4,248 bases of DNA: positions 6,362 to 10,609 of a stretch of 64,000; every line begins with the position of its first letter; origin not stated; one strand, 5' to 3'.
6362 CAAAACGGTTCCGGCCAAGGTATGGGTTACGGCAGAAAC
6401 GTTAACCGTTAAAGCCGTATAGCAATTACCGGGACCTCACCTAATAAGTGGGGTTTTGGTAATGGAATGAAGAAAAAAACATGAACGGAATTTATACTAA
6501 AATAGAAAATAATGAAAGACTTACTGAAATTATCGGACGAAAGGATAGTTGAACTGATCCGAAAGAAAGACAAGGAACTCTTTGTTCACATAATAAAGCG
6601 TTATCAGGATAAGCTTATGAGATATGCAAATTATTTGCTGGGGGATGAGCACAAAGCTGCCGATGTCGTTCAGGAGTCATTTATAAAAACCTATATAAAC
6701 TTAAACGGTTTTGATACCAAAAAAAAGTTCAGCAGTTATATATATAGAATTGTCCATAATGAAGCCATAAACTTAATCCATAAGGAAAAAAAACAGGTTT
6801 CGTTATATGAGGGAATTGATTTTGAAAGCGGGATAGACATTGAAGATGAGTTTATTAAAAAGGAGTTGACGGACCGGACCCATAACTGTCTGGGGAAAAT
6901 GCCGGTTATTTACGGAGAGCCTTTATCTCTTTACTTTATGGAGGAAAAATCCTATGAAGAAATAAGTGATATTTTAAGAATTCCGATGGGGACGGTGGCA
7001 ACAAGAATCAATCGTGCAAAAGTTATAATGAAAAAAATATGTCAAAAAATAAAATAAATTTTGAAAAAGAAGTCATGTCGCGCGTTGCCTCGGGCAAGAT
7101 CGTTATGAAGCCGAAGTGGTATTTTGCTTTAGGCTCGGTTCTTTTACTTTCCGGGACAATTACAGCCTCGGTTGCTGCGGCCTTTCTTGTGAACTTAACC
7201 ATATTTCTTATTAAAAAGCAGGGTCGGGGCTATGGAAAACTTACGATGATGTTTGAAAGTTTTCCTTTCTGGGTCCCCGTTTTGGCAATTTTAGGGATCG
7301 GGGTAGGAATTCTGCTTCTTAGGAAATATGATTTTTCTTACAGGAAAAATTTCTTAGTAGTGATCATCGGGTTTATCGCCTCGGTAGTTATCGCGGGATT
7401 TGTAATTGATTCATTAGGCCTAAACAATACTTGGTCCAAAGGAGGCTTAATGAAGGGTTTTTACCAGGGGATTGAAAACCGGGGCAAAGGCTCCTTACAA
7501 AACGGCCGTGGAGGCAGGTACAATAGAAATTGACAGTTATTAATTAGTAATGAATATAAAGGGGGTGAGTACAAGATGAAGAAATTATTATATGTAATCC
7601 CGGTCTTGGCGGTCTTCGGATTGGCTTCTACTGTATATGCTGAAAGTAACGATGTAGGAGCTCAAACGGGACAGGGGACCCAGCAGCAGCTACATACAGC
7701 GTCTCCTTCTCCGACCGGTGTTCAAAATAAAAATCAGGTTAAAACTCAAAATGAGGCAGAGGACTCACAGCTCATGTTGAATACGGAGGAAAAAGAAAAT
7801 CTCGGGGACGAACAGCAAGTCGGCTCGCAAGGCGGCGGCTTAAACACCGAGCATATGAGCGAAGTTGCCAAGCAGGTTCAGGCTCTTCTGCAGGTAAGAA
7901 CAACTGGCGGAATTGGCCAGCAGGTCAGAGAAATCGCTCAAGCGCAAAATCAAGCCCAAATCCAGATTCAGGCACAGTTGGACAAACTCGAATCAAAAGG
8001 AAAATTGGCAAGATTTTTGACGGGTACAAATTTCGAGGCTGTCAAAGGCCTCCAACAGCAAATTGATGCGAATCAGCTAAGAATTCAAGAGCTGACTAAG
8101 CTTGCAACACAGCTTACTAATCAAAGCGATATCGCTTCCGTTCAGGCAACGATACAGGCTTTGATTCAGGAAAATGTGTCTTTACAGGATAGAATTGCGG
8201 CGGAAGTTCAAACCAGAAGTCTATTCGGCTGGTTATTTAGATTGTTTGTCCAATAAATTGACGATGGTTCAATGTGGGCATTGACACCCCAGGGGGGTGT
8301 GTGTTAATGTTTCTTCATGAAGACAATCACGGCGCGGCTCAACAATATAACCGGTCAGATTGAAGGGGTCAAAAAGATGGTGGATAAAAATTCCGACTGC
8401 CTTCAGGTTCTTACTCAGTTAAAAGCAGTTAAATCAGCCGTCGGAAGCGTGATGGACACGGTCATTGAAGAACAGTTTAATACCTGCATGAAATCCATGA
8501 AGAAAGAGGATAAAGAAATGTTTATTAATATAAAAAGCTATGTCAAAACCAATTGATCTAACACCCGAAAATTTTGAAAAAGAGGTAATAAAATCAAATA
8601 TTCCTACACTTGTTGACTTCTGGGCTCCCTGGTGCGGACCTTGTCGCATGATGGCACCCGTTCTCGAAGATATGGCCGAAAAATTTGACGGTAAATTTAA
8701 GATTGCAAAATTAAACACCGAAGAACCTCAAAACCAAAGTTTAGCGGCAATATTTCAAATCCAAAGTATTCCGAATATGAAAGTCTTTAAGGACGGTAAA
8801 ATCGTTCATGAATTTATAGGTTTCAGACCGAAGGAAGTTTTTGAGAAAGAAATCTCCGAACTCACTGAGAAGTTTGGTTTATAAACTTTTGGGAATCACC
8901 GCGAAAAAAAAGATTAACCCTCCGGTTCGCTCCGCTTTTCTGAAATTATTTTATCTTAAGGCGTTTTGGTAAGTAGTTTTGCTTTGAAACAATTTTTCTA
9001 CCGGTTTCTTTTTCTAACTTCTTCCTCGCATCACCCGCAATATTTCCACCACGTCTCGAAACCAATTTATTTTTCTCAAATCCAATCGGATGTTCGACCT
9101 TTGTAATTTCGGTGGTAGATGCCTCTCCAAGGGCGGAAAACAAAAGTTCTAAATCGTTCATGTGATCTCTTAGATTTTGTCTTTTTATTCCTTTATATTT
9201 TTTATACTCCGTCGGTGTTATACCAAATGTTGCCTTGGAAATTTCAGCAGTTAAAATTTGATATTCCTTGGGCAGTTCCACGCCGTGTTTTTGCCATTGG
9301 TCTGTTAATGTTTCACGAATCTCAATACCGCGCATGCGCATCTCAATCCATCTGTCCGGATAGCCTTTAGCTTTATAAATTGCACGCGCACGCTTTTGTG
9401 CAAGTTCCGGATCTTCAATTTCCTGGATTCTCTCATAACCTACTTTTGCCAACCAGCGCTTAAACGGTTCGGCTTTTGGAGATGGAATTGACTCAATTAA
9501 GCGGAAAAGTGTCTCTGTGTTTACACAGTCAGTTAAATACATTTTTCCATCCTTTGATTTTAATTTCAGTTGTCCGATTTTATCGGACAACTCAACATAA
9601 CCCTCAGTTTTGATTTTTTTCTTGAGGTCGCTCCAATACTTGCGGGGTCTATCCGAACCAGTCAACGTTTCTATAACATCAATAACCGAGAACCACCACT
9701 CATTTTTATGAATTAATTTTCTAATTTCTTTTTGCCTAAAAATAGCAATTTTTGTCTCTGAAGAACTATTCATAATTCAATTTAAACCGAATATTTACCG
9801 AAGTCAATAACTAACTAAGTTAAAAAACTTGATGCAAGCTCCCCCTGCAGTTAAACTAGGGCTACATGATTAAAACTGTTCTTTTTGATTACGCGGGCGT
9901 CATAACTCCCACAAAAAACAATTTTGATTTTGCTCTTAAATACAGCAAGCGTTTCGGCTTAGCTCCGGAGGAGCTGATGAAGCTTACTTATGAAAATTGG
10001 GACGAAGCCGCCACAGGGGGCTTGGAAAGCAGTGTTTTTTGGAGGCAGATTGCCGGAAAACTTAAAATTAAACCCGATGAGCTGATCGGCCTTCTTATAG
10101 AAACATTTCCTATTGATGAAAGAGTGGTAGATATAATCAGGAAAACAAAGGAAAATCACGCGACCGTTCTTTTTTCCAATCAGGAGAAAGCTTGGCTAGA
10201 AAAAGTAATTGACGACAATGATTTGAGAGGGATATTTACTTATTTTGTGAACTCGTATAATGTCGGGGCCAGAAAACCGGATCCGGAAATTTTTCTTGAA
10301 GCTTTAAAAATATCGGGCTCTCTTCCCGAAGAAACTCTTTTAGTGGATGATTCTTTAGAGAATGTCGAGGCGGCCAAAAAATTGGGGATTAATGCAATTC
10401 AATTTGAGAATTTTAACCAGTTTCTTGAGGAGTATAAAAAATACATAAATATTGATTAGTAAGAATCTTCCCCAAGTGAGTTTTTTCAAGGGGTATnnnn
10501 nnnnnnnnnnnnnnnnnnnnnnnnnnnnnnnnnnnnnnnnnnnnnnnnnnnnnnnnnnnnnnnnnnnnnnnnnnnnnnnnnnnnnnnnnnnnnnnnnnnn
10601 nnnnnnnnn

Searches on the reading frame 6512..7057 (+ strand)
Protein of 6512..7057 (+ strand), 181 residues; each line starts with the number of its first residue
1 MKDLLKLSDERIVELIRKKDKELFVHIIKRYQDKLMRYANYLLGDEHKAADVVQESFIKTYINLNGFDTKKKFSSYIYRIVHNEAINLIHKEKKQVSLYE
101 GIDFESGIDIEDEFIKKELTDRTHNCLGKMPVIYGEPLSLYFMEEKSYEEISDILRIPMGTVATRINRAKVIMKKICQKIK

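Call 95: search_protein_families(library=pfam, proteins=[window:6512-7057:+], max_evalue=0.0001)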
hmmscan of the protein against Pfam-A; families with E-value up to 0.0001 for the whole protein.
window:6512-7057:+ (181 aa): 4 families
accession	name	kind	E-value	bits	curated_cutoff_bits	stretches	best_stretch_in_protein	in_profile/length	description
PF04542.20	Sigma70_r2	-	1e-16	60.9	24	1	28-94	2-70/71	Sigma-70 region 2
PF08281.18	Sigma70_r4_2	-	2.1e-10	40.5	25.7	1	123-170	4-51/54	Sigma-70, region 4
PF11047.13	SopD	-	7.1e-05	22.6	25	0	1-55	124-178/319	Salmonella outer protein D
PF04545.22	Sigma70_r4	-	8.6e-05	22.4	24.1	0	137-169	12-44/50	Sigma-70, region 4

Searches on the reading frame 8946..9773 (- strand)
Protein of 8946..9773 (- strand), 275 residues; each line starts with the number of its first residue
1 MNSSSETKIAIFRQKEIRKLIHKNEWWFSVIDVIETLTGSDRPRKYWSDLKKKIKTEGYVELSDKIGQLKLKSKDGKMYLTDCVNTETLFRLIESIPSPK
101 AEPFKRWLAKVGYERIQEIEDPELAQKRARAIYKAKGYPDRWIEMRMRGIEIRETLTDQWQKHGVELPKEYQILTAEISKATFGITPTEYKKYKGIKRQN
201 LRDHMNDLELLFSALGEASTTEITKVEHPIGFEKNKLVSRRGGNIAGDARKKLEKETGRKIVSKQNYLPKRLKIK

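Call 43: search_protein_families(library=pfam, proteins=[window:8946-9773:-], max_evalue=0.0001)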
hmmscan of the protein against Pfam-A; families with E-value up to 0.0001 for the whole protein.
window:8946-9773:- (275 aa): 1 family
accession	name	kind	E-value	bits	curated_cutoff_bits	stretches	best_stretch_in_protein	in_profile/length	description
PF02498.22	Bro-N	-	9.3e-13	49.1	25.6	1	16-110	1-92/96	BRO family, N-terminal domain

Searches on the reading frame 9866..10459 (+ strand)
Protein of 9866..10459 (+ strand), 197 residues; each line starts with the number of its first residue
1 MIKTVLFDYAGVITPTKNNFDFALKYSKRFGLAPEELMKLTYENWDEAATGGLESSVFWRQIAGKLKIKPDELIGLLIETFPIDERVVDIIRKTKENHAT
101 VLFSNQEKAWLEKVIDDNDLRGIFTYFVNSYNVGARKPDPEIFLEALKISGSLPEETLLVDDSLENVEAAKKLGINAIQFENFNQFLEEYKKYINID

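Call 95: search_protein_families(library=pfam, proteins=[window:9866-10459:+], max_evalue=0.0001)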
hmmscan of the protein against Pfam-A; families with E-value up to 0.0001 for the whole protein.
window:9866-10459:+ (197 aa): 2 families
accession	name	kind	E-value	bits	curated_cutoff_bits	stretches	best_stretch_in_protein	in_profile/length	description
PF00702.32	Hydrolase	-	8.2e-18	65.9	26.4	1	2-174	1-191/191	haloacid dehalogenase-like hydrolase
PF13419.12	HAD_2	-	2.6e-12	47.6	23.8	1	87-178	84-176/178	Haloacid dehalogenase-like hydrolase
